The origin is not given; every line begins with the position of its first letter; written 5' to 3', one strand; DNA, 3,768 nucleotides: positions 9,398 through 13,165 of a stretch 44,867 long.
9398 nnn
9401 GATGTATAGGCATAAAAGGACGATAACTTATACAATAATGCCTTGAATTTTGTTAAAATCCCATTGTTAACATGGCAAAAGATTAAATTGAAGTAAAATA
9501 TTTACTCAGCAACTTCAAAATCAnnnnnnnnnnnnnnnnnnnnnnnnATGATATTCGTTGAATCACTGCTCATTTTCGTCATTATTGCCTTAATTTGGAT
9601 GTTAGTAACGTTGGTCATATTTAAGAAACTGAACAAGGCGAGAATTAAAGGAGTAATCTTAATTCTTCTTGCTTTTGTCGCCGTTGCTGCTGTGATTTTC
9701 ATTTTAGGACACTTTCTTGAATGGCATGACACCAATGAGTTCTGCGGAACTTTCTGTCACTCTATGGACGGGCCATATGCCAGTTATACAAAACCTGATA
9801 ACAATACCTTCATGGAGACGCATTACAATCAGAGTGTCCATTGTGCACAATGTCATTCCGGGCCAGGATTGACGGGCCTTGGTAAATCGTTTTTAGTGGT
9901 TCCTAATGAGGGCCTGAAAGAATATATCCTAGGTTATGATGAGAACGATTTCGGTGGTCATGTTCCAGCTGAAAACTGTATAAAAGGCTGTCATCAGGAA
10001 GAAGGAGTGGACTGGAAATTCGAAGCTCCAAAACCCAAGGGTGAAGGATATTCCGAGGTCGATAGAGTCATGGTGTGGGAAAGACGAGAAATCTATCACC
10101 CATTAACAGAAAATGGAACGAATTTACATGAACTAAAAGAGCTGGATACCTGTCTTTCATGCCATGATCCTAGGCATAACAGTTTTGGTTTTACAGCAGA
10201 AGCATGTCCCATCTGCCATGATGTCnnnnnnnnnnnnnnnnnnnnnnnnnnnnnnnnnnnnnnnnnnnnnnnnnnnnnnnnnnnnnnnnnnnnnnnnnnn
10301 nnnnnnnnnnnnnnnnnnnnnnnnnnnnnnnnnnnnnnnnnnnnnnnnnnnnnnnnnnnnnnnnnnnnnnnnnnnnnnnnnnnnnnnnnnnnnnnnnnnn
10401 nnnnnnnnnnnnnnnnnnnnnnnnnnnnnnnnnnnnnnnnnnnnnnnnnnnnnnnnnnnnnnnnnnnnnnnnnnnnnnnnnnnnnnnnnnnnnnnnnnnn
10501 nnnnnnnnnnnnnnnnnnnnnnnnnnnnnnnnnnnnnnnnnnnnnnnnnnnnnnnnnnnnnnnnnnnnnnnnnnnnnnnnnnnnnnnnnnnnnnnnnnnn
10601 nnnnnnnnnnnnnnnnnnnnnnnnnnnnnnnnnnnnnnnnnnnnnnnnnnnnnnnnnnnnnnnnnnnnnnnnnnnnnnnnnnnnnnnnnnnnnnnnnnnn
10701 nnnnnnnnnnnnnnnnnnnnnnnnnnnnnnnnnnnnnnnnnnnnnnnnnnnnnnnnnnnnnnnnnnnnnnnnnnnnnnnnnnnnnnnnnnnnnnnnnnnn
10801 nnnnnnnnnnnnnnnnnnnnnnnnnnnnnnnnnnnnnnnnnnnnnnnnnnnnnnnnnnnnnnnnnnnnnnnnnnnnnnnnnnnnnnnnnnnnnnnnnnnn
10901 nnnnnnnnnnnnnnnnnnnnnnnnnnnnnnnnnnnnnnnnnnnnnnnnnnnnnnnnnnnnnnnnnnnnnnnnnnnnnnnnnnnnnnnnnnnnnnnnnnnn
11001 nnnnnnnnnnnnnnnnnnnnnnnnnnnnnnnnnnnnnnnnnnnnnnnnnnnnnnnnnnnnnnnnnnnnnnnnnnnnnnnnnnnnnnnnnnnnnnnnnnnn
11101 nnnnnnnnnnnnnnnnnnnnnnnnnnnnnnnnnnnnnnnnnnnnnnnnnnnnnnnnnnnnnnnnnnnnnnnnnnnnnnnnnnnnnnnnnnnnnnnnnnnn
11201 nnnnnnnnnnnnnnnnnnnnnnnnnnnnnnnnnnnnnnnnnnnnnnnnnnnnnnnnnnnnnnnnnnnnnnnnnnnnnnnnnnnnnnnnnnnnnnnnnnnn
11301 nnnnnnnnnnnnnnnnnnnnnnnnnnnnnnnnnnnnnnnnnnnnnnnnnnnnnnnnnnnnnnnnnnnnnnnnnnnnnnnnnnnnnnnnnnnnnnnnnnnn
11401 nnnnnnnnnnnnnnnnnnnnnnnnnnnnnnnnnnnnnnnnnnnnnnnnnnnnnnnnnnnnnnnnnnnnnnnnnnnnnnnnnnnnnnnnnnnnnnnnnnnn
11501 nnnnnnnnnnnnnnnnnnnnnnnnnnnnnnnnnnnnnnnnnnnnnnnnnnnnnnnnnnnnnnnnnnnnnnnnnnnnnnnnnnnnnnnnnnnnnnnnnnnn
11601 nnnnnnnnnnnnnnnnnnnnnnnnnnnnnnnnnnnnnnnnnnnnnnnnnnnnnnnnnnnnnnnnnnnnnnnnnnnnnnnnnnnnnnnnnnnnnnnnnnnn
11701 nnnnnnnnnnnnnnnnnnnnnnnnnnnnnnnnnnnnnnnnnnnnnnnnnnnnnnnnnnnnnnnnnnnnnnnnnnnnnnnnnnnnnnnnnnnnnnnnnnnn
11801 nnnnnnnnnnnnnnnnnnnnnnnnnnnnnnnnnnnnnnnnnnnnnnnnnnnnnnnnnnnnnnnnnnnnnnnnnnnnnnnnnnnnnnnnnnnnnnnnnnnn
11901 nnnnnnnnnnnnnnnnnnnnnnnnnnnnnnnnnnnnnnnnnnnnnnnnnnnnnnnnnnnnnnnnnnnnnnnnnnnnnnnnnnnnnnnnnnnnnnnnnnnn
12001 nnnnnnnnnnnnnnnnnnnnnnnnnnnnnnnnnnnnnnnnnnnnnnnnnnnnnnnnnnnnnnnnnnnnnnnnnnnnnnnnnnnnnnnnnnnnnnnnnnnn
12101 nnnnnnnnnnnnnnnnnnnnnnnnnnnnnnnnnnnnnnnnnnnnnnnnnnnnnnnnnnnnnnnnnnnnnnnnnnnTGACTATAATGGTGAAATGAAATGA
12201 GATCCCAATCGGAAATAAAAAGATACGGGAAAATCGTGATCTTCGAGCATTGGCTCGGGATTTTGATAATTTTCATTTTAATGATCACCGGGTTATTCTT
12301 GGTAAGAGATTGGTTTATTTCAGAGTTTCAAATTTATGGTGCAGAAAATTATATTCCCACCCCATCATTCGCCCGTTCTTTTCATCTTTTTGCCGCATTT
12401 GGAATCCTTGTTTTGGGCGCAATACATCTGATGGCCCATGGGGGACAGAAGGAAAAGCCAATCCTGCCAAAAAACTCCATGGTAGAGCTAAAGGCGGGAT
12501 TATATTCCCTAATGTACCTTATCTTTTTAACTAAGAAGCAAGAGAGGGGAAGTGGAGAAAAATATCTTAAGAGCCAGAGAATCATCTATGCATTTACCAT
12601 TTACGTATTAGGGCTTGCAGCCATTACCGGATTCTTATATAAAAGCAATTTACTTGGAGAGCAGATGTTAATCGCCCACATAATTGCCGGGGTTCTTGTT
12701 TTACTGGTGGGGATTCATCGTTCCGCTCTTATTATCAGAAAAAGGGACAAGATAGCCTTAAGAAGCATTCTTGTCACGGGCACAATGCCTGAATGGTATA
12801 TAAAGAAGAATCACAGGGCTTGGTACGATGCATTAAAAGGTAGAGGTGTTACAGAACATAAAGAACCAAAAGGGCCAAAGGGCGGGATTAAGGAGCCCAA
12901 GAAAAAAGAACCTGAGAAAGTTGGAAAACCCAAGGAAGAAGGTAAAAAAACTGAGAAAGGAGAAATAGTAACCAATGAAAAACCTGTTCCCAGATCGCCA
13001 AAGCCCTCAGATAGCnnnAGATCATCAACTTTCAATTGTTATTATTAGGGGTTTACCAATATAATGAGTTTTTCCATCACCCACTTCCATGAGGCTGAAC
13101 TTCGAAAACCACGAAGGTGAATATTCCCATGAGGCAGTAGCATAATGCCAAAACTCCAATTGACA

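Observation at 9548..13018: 30-heme-motif membrane cytochrome c with a NapC/NirT-like entry module, paired with a cytochrome b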

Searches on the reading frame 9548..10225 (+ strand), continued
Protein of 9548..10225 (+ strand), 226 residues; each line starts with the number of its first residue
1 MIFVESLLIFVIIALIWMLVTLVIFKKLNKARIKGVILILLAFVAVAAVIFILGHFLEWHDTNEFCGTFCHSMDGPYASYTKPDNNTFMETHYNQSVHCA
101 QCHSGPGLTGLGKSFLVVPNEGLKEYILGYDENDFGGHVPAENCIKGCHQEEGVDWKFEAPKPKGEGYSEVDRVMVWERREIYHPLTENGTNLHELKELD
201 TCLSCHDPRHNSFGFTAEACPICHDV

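Call 64: search_protein_families(library=pfam, proteins=[L012:8882-9601:+, L009:11281-13155:+, L009:10559-11281:+, L010:10215-11897:+, L011:4929-6647:-], max_evalue=0.1)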
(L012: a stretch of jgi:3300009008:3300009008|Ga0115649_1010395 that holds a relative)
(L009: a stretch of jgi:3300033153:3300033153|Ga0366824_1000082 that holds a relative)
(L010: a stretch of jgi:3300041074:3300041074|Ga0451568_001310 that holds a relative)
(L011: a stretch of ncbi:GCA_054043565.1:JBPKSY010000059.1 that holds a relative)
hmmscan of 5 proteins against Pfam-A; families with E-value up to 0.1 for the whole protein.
L012:8882-9601:+ (240 aa): 1 family
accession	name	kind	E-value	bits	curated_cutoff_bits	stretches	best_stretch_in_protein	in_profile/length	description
PF01292.26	Ni_hydr_CYTB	-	2.3e-05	24.7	30.1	1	9-188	2-167/179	Prokaryotic cytochrome b561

L009:11281-13155:+ (625 aa): 4 families
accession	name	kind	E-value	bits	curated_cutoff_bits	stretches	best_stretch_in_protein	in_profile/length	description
PF01565.28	FAD_binding_4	-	1.4e-40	138.6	26.4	1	48-186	1-138/139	FAD binding domain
PF02913.24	FAD-oxidase_C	-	1.2e-18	68.2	21.2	1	225-457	2-248/248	FAD linked oxidases, C-terminal domain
PF13248.11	Zn_ribbon_3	-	6.2e-05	22.8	27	1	599-620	5-26/26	zinc-ribbon domain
PF13240.11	Zn_Ribbon_1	-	0.012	15.8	25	1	599-619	2-22/23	zinc-ribbon domain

L009:10559-11281:+ (241 aa): 2 families
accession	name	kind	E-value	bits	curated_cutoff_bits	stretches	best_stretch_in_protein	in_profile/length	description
PF01292.26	Ni_hydr_CYTB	-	1.5e-07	31.8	30.1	1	11-175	1-157/179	Prokaryotic cytochrome b561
PF12279.13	DUF3619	-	0.0086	16.9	22.2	0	56-92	66-102/130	Protein of unknown function (DUF3619)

L010:10215-11897:+ (561 aa): 3 families
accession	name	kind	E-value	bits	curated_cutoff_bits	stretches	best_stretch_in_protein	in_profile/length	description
PF01292.26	Ni_hydr_CYTB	-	3.5e-06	27.4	30.1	1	234-398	11-166/179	Prokaryotic cytochrome b561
PF14358.11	DUF4405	-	3.2e-05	24.8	26.7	1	236-295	6-65/66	Domain of unknown function (DUF4405)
PF13787.11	HXXEE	-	0.014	16.6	25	0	221-299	32-90/114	Protein of unknown function with HXXEE motif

L011:4929-6647:- (573 aa): 1 family
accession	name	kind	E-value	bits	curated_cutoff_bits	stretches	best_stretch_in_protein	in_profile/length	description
PF20087.4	DUF6479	-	0.077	13.9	25.4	0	399-456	14-73/120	Family of unknown function (DUF6479)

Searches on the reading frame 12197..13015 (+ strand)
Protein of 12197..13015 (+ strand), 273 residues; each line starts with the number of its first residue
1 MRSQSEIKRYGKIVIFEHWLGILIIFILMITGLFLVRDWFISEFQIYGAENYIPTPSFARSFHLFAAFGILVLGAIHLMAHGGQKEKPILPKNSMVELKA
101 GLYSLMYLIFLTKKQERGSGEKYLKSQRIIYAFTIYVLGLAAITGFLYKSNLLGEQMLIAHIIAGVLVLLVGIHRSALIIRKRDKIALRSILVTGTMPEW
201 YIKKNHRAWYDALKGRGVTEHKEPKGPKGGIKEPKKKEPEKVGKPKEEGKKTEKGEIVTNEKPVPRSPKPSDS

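Call 4: search_protein_families(library=pfam, proteins=[window:12197-13015:+], max_evalue=1)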
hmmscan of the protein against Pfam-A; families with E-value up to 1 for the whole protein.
window:12197-13015:+ (273 aa): 2 families
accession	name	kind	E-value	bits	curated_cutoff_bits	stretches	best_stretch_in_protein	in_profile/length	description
PF01292.26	Ni_hydr_CYTB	-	6.4e-11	42.8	30.1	1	9-183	1-167/179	Prokaryotic cytochrome b561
PF14358.11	DUF4405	-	0.0073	17.3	26.7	1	22-81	7-65/66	Domain of unknown function (DUF4405)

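Call 5: search_protein_families(library=ncbifam, proteins=[window:12197-13015:+], max_evalue=1)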
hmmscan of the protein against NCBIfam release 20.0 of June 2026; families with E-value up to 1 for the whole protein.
window:12197-13015:+ (273 aa): 5 families
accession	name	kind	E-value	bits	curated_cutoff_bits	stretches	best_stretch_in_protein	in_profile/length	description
TIGR02125.1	CytB-hydogenase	equivalog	1.2e-06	28.2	121.5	1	9-173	2-163/212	Ni/Fe-hydrogenase, b-type cytochrome subunit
TIGR03025.1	EPS_sugtrans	subfamily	0.0035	16.6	295.55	1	81-198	15-135/445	exopolysaccharide biosynthesis polyprenyl glycosylphosphotransferase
NF007551.0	PRK10171.1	equivalog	0.005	16.5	442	1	14-148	18-150/235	Ni/Fe-hydrogenase b-type cytochrome subunit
TIGR01583.1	formate-DH-gamm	equivalog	0.011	15.7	115.85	1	7-214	2-202/204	formate dehydrogenase subunit gamma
NF007924.0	PRK10639.1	equivalog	0.055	13.2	341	1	1-215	1-204/211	formate dehydrogenase cytochrome b556 subunit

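Call 16: search_solved_structures(query=window:12197-13015:+, max_evalue=10, show_alignments=3)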
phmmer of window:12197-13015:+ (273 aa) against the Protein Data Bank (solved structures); distinct sequences matched with E-value up to 10: 2.
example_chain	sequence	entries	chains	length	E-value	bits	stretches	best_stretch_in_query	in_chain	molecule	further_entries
4gd3_A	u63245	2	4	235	0.23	13.9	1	16-148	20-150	Ni/Fe-hydrogenase 1 B-type cytochrome subunit | Probable Ni/Fe-hydrogenase 1 B-type cytochrome subunit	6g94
1ust_A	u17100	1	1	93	0.35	13.3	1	214-247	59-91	HISTONE H1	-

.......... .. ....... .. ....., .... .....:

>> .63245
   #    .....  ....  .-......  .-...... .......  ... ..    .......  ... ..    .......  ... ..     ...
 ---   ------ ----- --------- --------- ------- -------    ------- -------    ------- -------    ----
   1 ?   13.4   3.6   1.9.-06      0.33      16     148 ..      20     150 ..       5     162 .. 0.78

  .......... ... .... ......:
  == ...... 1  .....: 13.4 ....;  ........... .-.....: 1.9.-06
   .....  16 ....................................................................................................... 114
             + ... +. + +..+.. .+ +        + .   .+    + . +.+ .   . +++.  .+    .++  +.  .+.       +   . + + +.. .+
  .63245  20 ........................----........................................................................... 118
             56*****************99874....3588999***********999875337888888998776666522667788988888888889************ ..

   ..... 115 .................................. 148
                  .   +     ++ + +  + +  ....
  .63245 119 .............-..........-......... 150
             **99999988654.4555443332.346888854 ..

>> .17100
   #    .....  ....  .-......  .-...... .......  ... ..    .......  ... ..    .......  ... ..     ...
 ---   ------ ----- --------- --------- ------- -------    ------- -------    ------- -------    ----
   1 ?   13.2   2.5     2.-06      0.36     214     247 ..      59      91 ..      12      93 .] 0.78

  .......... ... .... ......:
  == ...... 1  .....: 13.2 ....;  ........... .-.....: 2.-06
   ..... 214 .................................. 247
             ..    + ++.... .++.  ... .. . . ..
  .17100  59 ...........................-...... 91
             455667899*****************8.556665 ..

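Call 18: find_homologous_proteins(query=window:12197-13015:+, max_evalue=0.00001)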
Query window:12197-13015:+ (273 aa): 46 proteins with E <= 0.00001 among 2105 candidates.
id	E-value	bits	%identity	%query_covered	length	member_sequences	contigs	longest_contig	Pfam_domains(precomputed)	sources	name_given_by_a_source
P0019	1.8e-176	603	100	100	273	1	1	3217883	PF01292.27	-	-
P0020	1.0e-131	456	78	99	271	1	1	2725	PF01292.27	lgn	-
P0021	8.0e-129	447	79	87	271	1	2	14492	PF01292.27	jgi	jgi:cytochrome b subunit of formate dehydrogenase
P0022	2.8e-127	442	73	100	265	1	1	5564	PF01292.27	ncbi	-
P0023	3.5e-123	428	83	82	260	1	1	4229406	PF01292.27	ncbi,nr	ncbi:MAG: cytochrome b/b6 domain-containing protein [Thermoplasmata archaeon]|nr:MAG: cytochrome b/b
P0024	1.9e-119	416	68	98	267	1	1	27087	PF01292.27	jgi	jgi:cytochrome b subunit of formate dehydrogenase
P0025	1.9e-119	416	71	98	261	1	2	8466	PF01292.27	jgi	jgi:cytochrome b subunit of formate dehydrogenase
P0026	2.7e-119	415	70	98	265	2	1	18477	PF01292.27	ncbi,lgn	-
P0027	5.5e-119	414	70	98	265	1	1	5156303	PF01292.27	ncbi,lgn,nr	ncbi:MAG: cytochrome b/b6 domain-containing protein [Thermoplasmata archaeon]|nr:MAG: cytochrome b/b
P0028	2.5e-118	412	78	83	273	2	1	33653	PF01292.27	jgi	jgi:cytochrome b subunit of formate dehydrogenase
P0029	9.4e-118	410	70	96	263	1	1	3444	PF01292.27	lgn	-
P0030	7.3e-117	407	71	90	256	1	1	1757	PF01292.27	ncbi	-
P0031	4.1e-115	402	68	100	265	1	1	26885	PF01292.27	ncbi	-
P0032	1.9e-113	396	66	100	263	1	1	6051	PF01292.27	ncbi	-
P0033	1.9e-110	386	69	82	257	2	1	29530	PF01292.27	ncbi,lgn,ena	-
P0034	4.0e-110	385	67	95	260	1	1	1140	PF01292.27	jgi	jgi:cytochrome b subunit of formate dehydrogenase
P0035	2.2e-109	383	70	81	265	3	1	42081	PF01292.27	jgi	jgi:cytochrome b subunit of formate dehydrogenase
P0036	3.1e-107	376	62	100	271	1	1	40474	PF01292.27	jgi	jgi:cytochrome b subunit of formate dehydrogenase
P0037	8.4e-106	371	63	97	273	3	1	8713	PF01292.27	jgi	jgi:cytochrome b subunit of formate dehydrogenase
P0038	4.6e-104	365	64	93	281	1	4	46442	PF01292.27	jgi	jgi:cytochrome b subunit of formate dehydrogenase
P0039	7.0e-104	365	62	98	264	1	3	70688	PF01292.27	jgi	jgi:cytochrome b subunit of formate dehydrogenase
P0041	6.6e-103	362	68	84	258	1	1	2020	PF01292.27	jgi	jgi:cytochrome b subunit of formate dehydrogenase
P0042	3.7e-102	359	62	100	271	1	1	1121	PF01292.27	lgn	-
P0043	1.0e-101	358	60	98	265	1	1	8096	PF01292.27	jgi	jgi:cytochrome b subunit of formate dehydrogenase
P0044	4.3e-101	356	61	100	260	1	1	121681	PF01292.27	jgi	jgi:cytochrome b subunit of formate dehydrogenase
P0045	8.7e-101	355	65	87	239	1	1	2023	PF01292.27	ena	-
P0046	6.4e-100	352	59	99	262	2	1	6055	PF01292.27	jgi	jgi:cytochrome b subunit of formate dehydrogenase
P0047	1.4e-99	351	68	79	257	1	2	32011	PF01292.27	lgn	-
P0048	2.2e-98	347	68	84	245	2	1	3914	PF01292.27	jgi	jgi:cytochrome b subunit of formate dehydrogenase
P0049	5.8e-98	345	64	93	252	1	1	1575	PF01292.27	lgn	-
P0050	2.9e-97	343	65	81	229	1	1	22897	PF01292.27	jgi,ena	-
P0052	2.1e-94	334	59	94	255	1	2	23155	PF01292.27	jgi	jgi:cytochrome b subunit of formate dehydrogenase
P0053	3.5e-92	327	60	91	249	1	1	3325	PF01292.27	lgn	-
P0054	1.5e-90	321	73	73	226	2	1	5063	PF01292.27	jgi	jgi:cytochrome b subunit of formate dehydrogenase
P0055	2.3e-87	311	65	78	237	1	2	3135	PF01292.27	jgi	jgi:cytochrome b subunit of formate dehydrogenase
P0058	2.4e-57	212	43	92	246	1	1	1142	PF01292.27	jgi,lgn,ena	-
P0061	3.5e-54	202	41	89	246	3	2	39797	PF01292.27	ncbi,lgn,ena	-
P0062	1.1e-53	200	40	92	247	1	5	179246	PF01292.27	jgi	jgi:cytochrome b subunit of formate dehydrogenase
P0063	1.6e-53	200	41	92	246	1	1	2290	PF01292.27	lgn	-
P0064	1.4e-51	193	41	88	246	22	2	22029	PF01292.27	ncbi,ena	-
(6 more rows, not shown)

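Call 92: find_encoding_contigs(protein=P0062, flank=7000, max_places=1)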
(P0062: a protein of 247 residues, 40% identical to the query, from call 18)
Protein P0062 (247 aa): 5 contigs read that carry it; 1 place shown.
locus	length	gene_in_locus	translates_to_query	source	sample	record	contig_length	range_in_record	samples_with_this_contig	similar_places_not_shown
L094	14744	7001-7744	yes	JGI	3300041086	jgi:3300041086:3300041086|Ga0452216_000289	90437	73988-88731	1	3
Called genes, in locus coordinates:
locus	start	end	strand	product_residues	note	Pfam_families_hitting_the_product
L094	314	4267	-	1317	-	PF07691:PA14, PF13205:Big_5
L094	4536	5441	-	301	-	-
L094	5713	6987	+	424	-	PF03264:Cytochrom_NNT (weak), PF02085:Cytochrom_CIII (faint), PF14537:Cytochrom_c3_2 (faint), PF22113:Mtrc-MtrF_II-IV_dom (faint), PF14522:Cytochrome_C7 (weak)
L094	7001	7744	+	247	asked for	PF01292:Ni_hydr_CYTB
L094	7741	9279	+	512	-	PF01565:FAD_binding_4, PF02913:FAD-oxidase_C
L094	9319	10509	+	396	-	PF12797:Fer4_2 (faint), PF13187:Fer4_9 (faint), PF13237:Fer4_10 (weak), PF00037:Fer4 (faint), PF12838:Fer4_7 (weak), PF13183:Fer4_8, PF13534:Fer4_17, PF02754:CCG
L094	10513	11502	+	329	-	PF01040:UbiA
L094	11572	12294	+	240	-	PF00005:ABC_tran, PF13304:AAA_21 (weak)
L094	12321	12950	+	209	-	PF01061:ABC2_membrane, PF03379:CcmB, PF12679:ABC2_membrane_2 (weak), PF12698:ABC2_membrane_3 (weak)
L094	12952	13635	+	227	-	PF01578:Cytochrom_C_asm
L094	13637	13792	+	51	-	-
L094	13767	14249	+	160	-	PF03100:CcmE (weak)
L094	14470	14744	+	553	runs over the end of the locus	PF14522:Cytochrome_C7 (faint), PF09699:Paired_CXXCH_1 (faint), PF13435:Cytochrome_C554 (weak), PF02335:Cytochrom_C552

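Call 93: find_encoding_contigs(protein=P0064, flank=7000, max_places=1)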
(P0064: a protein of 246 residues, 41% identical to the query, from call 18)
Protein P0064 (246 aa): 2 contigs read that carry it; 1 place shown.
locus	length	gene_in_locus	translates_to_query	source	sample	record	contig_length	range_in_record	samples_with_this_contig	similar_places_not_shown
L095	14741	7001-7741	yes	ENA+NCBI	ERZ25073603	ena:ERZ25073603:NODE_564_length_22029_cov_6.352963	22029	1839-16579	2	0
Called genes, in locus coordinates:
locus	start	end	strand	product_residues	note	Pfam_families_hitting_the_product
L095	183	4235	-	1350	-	PF19077:Big_13 (faint), PF07691:PA14, PF13205:Big_5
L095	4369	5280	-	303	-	-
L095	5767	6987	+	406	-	PF03264:Cytochrom_NNT (faint), PF14537:Cytochrom_c3_2 (faint), PF22113:Mtrc-MtrF_II-IV_dom (faint), PF09699:Paired_CXXCH_1 (faint), PF14522:Cytochrome_C7 (weak)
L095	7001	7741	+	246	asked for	PF01292:Ni_hydr_CYTB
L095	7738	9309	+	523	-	PF01565:FAD_binding_4, PF02913:FAD-oxidase_C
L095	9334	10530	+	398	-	PF12797:Fer4_2 (faint), PF13183:Fer4_8, PF13534:Fer4_17, PF02754:CCG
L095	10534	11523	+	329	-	PF01040:UbiA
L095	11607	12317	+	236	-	PF00005:ABC_tran, PF13304:AAA_21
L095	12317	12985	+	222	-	PF01061:ABC2_membrane, PF03379:CcmB, PF12679:ABC2_membrane_2 (faint), PF12698:ABC2_membrane_3 (weak)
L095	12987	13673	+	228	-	PF01578:Cytochrom_C_asm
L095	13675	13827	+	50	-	-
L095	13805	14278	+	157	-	PF03100:CcmE (weak)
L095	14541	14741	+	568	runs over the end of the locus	PF13435:Cytochrome_C554, PF14522:Cytochrome_C7 (faint), PF22113:Mtrc-MtrF_II-IV_dom (faint), PF02335:Cytochrom_C552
